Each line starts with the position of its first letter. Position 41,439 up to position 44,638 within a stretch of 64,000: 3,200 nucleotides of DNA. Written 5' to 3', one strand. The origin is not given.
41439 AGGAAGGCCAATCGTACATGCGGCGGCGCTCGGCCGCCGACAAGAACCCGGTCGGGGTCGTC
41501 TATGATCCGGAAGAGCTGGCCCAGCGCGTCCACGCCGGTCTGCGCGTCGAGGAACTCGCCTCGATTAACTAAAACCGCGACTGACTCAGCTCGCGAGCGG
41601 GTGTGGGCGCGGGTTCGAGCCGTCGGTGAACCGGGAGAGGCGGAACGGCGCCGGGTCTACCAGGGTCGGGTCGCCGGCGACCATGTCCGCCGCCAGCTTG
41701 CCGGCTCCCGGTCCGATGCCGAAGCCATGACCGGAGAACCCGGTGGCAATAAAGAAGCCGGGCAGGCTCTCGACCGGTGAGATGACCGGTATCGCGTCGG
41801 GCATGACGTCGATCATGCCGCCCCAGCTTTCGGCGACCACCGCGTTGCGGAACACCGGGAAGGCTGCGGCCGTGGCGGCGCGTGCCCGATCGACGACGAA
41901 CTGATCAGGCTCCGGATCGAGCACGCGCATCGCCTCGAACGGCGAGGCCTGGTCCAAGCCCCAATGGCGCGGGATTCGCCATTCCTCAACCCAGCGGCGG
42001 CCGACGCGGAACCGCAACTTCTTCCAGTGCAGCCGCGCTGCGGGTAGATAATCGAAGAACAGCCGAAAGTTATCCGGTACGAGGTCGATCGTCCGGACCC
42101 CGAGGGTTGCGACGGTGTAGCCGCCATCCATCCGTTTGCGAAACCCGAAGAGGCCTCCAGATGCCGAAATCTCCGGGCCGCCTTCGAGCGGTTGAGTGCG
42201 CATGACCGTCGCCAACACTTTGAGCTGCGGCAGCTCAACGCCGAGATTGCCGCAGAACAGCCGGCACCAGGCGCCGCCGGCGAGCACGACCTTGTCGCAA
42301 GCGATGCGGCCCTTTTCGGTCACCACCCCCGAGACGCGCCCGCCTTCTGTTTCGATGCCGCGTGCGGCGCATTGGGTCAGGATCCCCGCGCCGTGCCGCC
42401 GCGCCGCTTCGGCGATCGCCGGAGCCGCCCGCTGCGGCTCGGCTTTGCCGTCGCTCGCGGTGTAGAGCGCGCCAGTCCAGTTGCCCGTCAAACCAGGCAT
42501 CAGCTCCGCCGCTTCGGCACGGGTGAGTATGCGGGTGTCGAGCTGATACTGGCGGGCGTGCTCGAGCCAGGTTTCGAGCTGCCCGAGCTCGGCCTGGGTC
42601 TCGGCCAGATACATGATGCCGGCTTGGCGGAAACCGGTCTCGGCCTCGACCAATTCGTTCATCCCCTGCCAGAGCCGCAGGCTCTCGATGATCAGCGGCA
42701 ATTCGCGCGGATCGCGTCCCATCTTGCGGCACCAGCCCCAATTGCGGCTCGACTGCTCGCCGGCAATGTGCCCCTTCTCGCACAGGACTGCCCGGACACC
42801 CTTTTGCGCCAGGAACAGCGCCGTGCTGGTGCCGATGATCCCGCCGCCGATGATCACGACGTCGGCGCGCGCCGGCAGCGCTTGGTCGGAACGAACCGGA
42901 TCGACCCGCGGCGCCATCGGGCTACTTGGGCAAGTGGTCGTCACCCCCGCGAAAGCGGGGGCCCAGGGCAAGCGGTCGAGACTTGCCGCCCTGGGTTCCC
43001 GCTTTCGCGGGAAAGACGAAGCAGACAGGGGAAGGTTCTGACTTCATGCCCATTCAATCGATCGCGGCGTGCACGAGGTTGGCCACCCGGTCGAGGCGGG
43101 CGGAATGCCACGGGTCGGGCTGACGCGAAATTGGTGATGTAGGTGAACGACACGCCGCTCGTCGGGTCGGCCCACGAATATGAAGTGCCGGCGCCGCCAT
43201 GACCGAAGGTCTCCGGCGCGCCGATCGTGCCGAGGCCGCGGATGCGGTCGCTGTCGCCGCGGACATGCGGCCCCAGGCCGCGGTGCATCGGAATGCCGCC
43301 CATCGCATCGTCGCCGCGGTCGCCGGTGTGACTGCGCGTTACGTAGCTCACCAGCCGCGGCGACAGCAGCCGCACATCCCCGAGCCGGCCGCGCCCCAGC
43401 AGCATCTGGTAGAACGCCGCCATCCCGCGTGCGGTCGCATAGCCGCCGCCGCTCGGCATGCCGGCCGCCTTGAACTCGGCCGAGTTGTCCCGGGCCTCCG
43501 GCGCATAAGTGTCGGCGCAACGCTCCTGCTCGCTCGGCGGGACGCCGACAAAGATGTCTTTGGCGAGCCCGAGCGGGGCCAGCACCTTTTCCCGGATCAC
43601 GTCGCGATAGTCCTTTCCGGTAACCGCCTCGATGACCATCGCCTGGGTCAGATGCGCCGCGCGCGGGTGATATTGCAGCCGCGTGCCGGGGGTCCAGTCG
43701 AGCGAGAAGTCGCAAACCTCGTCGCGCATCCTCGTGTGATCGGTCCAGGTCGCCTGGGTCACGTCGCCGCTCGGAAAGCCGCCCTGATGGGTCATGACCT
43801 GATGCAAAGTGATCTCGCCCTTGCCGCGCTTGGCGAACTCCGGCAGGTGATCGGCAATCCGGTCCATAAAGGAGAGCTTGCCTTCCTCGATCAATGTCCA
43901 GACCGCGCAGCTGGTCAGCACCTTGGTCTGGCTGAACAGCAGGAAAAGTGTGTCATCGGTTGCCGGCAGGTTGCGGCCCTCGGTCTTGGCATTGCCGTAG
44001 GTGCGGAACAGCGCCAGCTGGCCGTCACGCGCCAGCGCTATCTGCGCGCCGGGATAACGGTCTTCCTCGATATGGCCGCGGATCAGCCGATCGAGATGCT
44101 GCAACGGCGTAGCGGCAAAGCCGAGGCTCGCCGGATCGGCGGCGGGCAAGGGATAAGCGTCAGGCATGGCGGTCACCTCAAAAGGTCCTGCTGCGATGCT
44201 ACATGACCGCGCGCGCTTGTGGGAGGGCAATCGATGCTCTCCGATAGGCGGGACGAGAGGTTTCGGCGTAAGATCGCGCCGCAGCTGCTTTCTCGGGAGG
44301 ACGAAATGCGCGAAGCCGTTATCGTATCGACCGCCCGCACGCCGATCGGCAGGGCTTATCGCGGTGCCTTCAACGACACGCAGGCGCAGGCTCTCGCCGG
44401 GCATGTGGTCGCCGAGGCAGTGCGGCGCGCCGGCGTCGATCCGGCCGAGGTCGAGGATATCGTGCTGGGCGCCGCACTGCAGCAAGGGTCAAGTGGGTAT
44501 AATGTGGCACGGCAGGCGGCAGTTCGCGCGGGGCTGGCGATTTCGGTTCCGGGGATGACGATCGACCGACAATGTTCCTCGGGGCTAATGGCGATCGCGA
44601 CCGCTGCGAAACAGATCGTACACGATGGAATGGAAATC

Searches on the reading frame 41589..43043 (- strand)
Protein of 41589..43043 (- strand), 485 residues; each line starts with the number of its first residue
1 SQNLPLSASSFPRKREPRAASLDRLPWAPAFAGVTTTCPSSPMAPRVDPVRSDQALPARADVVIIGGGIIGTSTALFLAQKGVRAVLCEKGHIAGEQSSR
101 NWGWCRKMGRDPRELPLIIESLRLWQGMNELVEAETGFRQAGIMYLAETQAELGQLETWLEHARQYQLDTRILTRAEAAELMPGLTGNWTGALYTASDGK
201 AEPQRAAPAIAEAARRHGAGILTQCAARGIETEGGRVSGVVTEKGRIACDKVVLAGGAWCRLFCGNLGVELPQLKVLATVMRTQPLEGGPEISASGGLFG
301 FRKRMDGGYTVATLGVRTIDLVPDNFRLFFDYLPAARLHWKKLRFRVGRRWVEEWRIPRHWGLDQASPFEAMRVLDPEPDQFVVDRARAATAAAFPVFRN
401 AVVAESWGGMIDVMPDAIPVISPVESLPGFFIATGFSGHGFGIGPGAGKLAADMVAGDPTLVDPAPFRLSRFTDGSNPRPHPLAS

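Call 16: search_protein_families(library=pfam, proteins=[window:41589-43043:-], max_evalue=0.001)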
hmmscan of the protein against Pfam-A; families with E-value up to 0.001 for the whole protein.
window:41589-43043:- (485 aa): 9 families
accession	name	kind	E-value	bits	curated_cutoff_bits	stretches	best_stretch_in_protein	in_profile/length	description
PF01266.30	DAO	-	3.4e-73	247.6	27.9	1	61-454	1-353/353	FAD dependent oxidoreductase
PF00890.30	FAD_binding_2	-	2.4e-09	37.4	20.4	1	61-261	1-206/414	FAD binding domain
PF07992.20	Pyr_redox_2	-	2.7e-08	34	26.1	1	61-284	2-134/291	Pyridine nucleotide-disulphide oxidoreductase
PF12831.13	FAD_oxidored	-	1.1e-05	25.3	27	1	61-244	1-128/416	FAD dependent oxidoreductase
PF01494.25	FAD_binding_3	-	3.9e-05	23.5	22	1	60-94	2-36/349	FAD binding domain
PF00070.33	Pyr_redox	-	0.0002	22.2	22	0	62-90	2-30/82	Pyridine nucleotide-disulphide oxidoreductase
PF03486.20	HI0933_like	-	0.0003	20.8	50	0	61-96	2-37/244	HI0933-like protein Rossmann domain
PF01134.28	GIDA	-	0.0003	20.4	22.1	0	61-88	1-28/391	Glucose inhibited division protein A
PF13450.12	NAD_binding_8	-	0.00045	20.9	21.9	0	64-95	1-32/68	NAD(P)-binding Rossmann-like domain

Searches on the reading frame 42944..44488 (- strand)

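Call 16: search_protein_families(library=pfam, proteins=[window:42944-44488:-], max_evalue=0.001)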
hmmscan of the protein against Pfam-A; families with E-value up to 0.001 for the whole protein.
window:42944-44488:- (515 aa): 1 family
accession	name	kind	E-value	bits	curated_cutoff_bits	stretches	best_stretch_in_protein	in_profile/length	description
PF00144.29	Beta-lactamase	-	1.9e-60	205.2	27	1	132-456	1-312/329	Beta-lactamase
